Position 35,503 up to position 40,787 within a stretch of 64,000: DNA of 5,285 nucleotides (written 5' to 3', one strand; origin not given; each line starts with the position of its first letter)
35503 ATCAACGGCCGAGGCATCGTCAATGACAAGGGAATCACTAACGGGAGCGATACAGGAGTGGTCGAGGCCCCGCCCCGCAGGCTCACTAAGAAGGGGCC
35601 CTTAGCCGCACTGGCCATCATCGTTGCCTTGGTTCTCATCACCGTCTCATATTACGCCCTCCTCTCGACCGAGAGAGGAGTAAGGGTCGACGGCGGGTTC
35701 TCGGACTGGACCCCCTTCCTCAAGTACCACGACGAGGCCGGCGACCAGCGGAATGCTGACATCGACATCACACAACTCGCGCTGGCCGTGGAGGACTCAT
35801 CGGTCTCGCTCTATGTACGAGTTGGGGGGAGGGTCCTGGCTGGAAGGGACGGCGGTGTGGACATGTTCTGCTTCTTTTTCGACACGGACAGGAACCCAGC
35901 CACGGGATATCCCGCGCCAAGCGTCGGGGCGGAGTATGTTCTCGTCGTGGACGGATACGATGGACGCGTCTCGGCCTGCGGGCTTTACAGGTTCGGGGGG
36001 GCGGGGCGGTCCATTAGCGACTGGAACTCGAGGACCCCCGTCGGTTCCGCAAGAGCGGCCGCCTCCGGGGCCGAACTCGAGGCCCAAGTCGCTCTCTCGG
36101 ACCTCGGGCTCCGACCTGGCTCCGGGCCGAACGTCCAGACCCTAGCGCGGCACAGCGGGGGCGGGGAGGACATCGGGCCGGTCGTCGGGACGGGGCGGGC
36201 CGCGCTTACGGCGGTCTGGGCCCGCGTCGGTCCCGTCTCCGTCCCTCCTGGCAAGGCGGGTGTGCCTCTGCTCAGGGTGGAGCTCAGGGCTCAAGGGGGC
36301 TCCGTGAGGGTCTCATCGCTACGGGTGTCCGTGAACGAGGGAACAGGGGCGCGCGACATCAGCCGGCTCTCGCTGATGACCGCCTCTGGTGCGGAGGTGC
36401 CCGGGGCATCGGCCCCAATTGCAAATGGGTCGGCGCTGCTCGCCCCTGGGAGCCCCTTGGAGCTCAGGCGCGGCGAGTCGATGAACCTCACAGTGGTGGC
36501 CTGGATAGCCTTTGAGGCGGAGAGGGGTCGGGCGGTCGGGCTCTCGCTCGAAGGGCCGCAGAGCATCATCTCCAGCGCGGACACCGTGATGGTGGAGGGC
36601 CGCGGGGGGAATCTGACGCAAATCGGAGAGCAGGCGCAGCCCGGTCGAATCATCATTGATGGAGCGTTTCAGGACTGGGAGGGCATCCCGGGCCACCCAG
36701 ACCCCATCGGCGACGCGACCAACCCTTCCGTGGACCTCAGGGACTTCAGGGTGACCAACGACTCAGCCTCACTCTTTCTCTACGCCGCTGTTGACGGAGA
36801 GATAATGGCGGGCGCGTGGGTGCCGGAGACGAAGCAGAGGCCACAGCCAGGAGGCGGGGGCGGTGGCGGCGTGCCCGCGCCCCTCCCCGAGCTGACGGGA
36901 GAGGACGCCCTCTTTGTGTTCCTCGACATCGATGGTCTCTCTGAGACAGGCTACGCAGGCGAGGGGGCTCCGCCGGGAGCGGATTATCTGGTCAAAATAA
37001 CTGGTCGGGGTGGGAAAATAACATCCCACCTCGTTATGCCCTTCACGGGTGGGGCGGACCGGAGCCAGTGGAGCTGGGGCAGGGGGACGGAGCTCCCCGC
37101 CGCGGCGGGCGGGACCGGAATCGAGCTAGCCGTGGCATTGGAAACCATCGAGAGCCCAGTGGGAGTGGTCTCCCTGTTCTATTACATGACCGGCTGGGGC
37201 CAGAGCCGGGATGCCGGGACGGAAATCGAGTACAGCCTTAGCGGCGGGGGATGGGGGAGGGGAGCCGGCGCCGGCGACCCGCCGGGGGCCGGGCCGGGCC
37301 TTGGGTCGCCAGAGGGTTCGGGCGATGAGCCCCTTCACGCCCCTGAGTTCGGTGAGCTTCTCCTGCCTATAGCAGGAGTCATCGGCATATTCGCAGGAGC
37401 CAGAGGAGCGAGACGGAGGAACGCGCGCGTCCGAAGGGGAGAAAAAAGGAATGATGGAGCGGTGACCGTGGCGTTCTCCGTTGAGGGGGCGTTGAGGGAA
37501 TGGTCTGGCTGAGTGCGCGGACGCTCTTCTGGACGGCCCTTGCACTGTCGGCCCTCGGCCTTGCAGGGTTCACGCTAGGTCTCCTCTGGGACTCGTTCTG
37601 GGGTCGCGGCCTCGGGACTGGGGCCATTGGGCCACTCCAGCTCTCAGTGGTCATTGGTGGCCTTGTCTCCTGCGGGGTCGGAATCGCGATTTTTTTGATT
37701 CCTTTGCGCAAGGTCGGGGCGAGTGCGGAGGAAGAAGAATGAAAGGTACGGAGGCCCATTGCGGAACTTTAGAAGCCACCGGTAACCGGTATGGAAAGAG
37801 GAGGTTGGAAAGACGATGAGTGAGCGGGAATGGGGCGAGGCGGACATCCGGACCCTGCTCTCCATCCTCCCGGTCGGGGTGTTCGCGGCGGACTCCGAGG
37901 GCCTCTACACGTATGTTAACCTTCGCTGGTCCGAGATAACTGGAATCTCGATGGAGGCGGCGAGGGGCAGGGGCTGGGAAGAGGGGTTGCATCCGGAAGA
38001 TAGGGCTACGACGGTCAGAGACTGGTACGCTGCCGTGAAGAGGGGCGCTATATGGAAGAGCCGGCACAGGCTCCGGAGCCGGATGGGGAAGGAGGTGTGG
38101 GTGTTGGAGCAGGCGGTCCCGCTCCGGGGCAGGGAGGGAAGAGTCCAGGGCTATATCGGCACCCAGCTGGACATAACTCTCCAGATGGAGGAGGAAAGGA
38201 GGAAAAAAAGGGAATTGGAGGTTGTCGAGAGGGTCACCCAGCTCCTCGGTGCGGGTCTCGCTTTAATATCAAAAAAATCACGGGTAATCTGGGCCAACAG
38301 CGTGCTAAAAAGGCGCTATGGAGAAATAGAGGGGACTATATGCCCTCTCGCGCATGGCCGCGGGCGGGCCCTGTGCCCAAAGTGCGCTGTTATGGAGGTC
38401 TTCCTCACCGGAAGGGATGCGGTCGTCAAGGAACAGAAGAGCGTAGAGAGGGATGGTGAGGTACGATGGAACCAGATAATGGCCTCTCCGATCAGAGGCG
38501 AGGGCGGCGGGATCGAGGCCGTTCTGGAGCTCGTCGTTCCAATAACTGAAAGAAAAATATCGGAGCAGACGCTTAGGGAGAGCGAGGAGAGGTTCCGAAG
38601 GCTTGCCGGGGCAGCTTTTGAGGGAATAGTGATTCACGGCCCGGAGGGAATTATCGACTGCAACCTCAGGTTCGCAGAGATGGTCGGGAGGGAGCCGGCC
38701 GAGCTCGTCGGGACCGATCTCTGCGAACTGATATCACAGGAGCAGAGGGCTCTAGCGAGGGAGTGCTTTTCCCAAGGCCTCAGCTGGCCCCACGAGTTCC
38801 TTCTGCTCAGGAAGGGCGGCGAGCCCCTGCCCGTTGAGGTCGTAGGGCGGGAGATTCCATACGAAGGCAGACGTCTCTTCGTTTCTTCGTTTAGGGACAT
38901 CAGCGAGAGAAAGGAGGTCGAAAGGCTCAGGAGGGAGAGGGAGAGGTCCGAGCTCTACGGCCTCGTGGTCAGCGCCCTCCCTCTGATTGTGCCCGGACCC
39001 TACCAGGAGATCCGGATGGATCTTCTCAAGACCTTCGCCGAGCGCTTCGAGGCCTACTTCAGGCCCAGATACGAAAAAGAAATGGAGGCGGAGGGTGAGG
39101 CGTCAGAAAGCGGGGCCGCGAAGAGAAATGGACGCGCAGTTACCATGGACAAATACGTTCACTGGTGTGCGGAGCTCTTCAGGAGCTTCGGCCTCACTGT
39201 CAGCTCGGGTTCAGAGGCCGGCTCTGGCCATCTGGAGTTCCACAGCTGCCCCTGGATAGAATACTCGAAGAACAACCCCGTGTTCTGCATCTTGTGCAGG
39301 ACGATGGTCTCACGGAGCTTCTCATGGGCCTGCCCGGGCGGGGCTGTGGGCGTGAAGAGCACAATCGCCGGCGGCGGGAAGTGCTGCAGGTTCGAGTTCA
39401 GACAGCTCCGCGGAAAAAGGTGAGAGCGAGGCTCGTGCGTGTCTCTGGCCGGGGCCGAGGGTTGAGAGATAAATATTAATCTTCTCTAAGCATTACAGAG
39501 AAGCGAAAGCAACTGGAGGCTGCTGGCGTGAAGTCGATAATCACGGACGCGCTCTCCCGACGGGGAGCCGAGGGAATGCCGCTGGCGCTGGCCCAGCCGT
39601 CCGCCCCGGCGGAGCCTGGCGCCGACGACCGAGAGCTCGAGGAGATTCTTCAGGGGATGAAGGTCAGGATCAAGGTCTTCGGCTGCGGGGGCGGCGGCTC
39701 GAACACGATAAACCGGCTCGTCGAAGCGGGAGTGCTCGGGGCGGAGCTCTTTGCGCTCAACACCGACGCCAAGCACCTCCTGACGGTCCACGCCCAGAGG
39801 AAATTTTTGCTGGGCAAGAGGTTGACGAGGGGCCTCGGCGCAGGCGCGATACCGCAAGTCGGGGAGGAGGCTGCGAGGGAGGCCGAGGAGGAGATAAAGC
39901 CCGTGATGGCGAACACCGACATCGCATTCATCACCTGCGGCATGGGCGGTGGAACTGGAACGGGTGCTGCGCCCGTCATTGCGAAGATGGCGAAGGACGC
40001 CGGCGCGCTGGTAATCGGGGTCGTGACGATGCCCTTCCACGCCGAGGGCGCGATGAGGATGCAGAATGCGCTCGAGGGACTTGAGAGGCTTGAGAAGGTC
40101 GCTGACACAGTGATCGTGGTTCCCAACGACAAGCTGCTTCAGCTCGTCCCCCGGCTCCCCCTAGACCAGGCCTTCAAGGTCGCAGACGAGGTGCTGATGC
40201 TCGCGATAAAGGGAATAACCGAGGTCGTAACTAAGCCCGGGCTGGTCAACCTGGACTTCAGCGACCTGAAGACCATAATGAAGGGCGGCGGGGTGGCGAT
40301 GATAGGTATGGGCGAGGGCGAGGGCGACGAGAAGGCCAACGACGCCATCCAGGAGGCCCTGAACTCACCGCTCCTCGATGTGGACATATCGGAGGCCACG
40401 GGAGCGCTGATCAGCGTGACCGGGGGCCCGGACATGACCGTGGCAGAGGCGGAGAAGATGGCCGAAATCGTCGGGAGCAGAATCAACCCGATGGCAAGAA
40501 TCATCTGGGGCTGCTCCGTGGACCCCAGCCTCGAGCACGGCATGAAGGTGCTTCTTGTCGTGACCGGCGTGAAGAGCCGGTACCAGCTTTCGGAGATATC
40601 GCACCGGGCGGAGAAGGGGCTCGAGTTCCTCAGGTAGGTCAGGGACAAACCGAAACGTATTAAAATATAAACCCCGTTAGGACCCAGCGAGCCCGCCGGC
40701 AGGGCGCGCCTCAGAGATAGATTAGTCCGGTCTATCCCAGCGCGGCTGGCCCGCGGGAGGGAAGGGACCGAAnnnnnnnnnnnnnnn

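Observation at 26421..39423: Whole locus looks like a sensor-to-KaiC signalling island: PAS sensors on both flanks, a TPR-fused pseudo-KaiC and paralogous surface proteins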

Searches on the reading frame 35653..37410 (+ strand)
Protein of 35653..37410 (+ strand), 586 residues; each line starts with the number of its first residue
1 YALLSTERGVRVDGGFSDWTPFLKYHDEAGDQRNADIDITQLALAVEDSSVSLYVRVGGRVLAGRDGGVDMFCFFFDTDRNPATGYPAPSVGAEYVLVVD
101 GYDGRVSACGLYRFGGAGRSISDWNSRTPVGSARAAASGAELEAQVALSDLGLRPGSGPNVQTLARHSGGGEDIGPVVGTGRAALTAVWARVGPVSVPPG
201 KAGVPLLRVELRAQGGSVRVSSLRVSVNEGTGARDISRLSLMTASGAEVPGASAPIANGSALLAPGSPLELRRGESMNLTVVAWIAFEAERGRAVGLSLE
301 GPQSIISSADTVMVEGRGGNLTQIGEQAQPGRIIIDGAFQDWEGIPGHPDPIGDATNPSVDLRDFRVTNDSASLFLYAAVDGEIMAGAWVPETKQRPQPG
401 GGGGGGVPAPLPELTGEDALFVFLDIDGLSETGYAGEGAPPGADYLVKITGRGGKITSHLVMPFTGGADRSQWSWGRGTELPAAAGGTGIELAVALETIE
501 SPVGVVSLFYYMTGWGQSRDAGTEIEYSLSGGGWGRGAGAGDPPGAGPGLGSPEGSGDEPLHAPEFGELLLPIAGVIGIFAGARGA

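Call 58: predict_structure(alignment_id=A5)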
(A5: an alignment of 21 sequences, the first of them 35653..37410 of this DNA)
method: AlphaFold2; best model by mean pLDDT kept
length: 586 residues; sequences in the alignment: 21
mean_pLDDT: 82.0   pTM: 0.72
mean pLDDT of the five models: 82.0, 81.2, 80.9, 80.0, 79.5
residues with pLDDT >= 90: 267; 70-90: 212; 50-70: 56; < 50: 51
segments of 3 or more residues with pLDDT < 50: 1-7, 398-407, 532-565
pLDDT, mean of each block of 10 residues (from residue 1): 47 88 85 90 92 96 86 93 83 93 93 74 78 92 95 89 85 87 91 90 96 94 92 93 95 94 97 95 94 87 92 83 73 82 86 84 93 93 80 55 40 72 87 67 88 87 79 83 91 93 88 79 86 38 30 33 48 84 73
secondary structure, 60 per line:
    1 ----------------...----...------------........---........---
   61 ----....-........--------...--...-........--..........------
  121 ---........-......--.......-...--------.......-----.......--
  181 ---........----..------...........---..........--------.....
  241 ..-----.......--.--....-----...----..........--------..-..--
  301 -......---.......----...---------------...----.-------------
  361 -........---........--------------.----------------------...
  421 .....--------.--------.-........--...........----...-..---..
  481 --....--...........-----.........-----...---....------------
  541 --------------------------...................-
elements in order: E24-26 E39-46 E50-57 E70-77 E86-88 E91-93 E95-102 E105-114 E127-131 E133-138 E141-147 E160-166 E172-178 E184-191 E204-214 E218-227 E236-242 E248-254 E260-263 E269-271 E276-285 E305-307 E311-317 E322-324 E362-369 E373-380 E418-425 E445-452 E455-465 E483-486 E489-495 H496-499 E505-513 E519-521 E525-528 H567-585

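Call 60: fold_search(model_id=the predicted structure, library=pdb)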
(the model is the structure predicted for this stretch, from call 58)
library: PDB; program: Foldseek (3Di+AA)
matches with E <= 10: 1528; with E <= 0.001: 90
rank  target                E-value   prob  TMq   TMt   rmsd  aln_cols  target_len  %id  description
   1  6avq_A                1.1e-06  0.93  0.13  0.09  28.2       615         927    9  The Therapeutic Antibody LM609 Selectively Inhibits Ligand Binding to Human alpha-V beta-3 Integrin via Steric Hindran (released 2017-11-01)
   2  7l0o_B                1.7e-06  0.96  0.14  0.16  29.5       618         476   11  Streptococcus gordonii C123 Domain(s)-Structural and Functional Analysis (released 2021-09-08)
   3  6avu_A                3.6e-06  0.82  0.12  0.08  30.0       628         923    9  Human alpha-V beta-3 Integrin (open conformation) in complex with the therapeutic antibody LM609 (released 2017-11-01)
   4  7c7u_B                9.9e-06  0.90  0.16  0.16  20.0       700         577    8  Biofilm associated protein - BSP domain (released 2021-05-12)
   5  3ije_A                9.9e-06  0.80  0.14  0.11  19.2       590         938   10  Crystal structure of the complete integrin alhaVbeta3 ectodomain plus an Alpha/beta transmembrane fragment (released 2009-09-29)
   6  7uwu_B                1.1e-05  1.00  0.21  0.20  16.8       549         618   10  Starch adherence system protein 6 (Sas6) (released 2023-06-14)
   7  3fcs_A                1.3e-05  0.92  0.14  0.10  24.8       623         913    8  Structure of complete ectodomain of integrin aIIBb3 (released 2009-01-20)
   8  4fj6_A                1.6e-05  1.00  0.18  0.21  17.0       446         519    9  Crystal structure of a glycoside hydrolase family 33, candidate sialidase (BDI_2946) from Parabacteroides distasonis A (released 2012-07-25)
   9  3fcs_C                1.6e-05  0.85  0.13  0.10  24.0       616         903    8  Structure of complete ectodomain of integrin aIIBb3 (released 2009-01-20)
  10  4fj6_D                1.9e-05  1.00  0.18  0.20  16.8       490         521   10  Crystal structure of a glycoside hydrolase family 33, candidate sialidase (BDI_2946) from Parabacteroides distasonis A (released 2012-07-25)
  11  7c7u_A                1.9e-05  0.82  0.15  0.15  21.0       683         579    8  Biofilm associated protein - BSP domain (released 2021-05-12)
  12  4fj6_C                2.0e-05  1.00  0.19  0.21  17.3       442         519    9  Crystal structure of a glycoside hydrolase family 33, candidate sialidase (BDI_2946) from Parabacteroides distasonis A (released 2012-07-25)
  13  8ayh_B                2.6e-05  0.69  0.11  0.08  25.0       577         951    7  Structure of Complement C5 in Complex with small molecule inhibitor and CVF (released 2022-12-21)
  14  8xen_A                2.8e-05  0.77  0.14  0.09  34.7       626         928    8  Cryo-EM structure of integrin ITGAV/ITGB3 complex, conformation 4 (released 2024-12-18)
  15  7uww_A                3.0e-05  1.00  0.21  0.20  16.8       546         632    9  Sas6 with alpha-cyclodextrin (released 2023-06-14)
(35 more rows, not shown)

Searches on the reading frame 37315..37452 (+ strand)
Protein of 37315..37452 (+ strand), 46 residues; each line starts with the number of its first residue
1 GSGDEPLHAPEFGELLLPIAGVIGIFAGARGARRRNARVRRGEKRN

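Call 91: search_protein_families(library=ncbifam, proteins=[window:37315-37452:+], max_evalue=10)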
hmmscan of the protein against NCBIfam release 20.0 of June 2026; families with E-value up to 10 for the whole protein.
seq(46 aa): 0 families

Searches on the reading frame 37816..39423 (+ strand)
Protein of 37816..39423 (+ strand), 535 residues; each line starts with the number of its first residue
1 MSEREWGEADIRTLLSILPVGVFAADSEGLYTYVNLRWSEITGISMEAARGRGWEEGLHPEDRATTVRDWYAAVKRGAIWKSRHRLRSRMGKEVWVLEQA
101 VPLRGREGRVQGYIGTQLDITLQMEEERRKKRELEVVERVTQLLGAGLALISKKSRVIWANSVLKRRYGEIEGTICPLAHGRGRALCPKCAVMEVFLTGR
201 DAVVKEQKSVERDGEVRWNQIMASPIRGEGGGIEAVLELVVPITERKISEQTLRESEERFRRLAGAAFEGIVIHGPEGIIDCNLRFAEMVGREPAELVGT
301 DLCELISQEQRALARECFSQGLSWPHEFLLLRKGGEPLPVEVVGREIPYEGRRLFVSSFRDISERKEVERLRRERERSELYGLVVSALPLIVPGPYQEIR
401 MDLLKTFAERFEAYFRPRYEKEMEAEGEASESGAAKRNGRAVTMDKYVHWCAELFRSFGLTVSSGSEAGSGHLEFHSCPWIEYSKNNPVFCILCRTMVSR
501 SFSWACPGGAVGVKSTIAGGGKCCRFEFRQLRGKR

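Call 3: search_protein_families(library=pfam, proteins=[window:37816-39423:+], max_evalue=0.01)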
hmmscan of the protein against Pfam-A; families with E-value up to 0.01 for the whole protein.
window:37816-39423:+ (535 aa): 7 families
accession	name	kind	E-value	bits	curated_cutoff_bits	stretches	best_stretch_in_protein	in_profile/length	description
PF18546.6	MetOD1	-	1.7e-33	116.1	23.8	1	384-528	2-141/142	Methanogen output domain 1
PF13426.13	PAS_9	-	1.6e-28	99.4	27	2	269-364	2-103/103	PAS domain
PF08447.18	PAS_3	-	3.9e-27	94.8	25.6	2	32-116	2-88/89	PAS fold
PF08448.16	PAS_4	-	2.8e-25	89.1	23.1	2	18-121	4-106/110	PAS fold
PF00989.32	PAS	-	9.9e-20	71.1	22.6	2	10-120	2-113/113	PAS fold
PF13188.13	PAS_8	-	1.1e-13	51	21.8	2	11-66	3-56/65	PAS domain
PF14196.11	ATC_hydrolase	-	2.7e-05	25.5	28.1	1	426-528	39-145/145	L-2-amino-thiazoline-4-carboxylic acid hydrolase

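Call 10: search_protein_families(library=ncbifam, proteins=[window:37816-39423:+], max_evalue=1)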
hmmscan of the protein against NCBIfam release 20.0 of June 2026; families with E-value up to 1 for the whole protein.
window:37816-39423:+ (535 aa): 16 families
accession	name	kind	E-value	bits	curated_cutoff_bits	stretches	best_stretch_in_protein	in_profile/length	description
TIGR00229.1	sensory_box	domain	4.3e-40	136.8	22.9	3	254-370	1-124/126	PAS domain S-box protein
NF053781.1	cdiGMPphdstlr2612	equivalog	9.1e-19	66.6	1600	2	191-315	648-773/1268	Tlr1612 family c-di-GMP phosphodiesterase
NF047874.1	MASE3_PAS_HK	subfamily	7e-12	44.9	560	1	242-376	249-389/655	MASE3 domain-containing sensor histidine kinase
NF041880.1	EPS_EpsF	equivalog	3.8e-11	42.1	900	1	7-121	142-258/492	response regulator EpsF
NF052573.1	HisKinEspAMyxo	equivalog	4.2e-08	31.7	1400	2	216-369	216-372/755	serine histidine kinase EspA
NF007298.0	PRK09776.1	equivalog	1.3e-07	30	1135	2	51-124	472-544/1111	diguanylate cyclase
NF041777.1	sens_FixL_Rhizob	equivalog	3.3e-07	29.3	850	2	208-364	73-238/485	sensor protein FixL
NF052574.1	HisKinEspCMyxo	equivalog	6.8e-06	24.5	1200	1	270-369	296-405/785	serine histidine kinase EspC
NF046044.1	PnpS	equivalog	8.2e-05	21.8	400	1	250-374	47-172/390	two-component system histidine kinase PnpS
TIGR02938.1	nifL_nitrog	equivalog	0.0007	18.2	242.45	1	20-166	15-161/494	nitrogen fixation negative regulator NifL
NF052306.1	BluLightHisKinLov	equivalog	0.00082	18.3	450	1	199-259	92-151/334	blue-light-activated histidine kinase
NF008467.0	PRK11359.1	equivalog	0.0012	17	857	0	26-135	153-258/800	oxygen-sensing cyclic-di-GMP phosphodiesterase DosP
NF010077.0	PRK13559.1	subfamily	0.0019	17.1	361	0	209-249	123-163/364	hypothetical protein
NF052652.1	YtvA_fam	equivalog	0.0057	16.2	250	0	101-140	95-134/243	YtvA family blue-light photoreceptor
TIGR02040.1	PpsR-CrtJ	equivalog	0.014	14.5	275.4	1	252-313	127-191/442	transcriptional regulator PpsR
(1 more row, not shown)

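Call 50: search_protein_families(library=padloc, proteins=[window:37816-39423:+], max_evalue=0.01)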
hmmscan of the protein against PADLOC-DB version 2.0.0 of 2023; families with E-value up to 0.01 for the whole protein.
window:37816-39423:+ (535 aa): 0 families

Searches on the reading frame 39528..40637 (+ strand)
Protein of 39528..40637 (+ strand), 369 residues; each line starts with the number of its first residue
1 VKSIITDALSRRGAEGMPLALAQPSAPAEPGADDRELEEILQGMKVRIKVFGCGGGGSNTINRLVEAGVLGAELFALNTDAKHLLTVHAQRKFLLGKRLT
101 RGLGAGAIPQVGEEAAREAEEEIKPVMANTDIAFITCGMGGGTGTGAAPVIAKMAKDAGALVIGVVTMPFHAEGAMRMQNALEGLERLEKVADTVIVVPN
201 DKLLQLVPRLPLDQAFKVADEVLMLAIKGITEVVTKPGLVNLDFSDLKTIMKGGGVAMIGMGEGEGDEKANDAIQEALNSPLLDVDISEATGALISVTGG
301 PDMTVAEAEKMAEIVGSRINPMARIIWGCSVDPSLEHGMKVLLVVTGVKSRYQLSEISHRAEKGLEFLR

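Call 4: search_protein_families(library=pfam, proteins=[window:39528-40637:+], max_evalue=0.01)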
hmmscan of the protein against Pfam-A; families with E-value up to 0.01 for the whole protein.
window:39528-40637:+ (369 aa): 2 families
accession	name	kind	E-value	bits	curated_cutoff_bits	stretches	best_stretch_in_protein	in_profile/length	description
PF00091.31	Tubulin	-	2.3e-47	162.2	33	1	47-207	1-189/190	Tubulin/FtsZ family, GTPase domain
PF12327.13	FtsZ_C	-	3.1e-32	111.2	27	1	255-349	1-95/95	FtsZ family, C-terminal domain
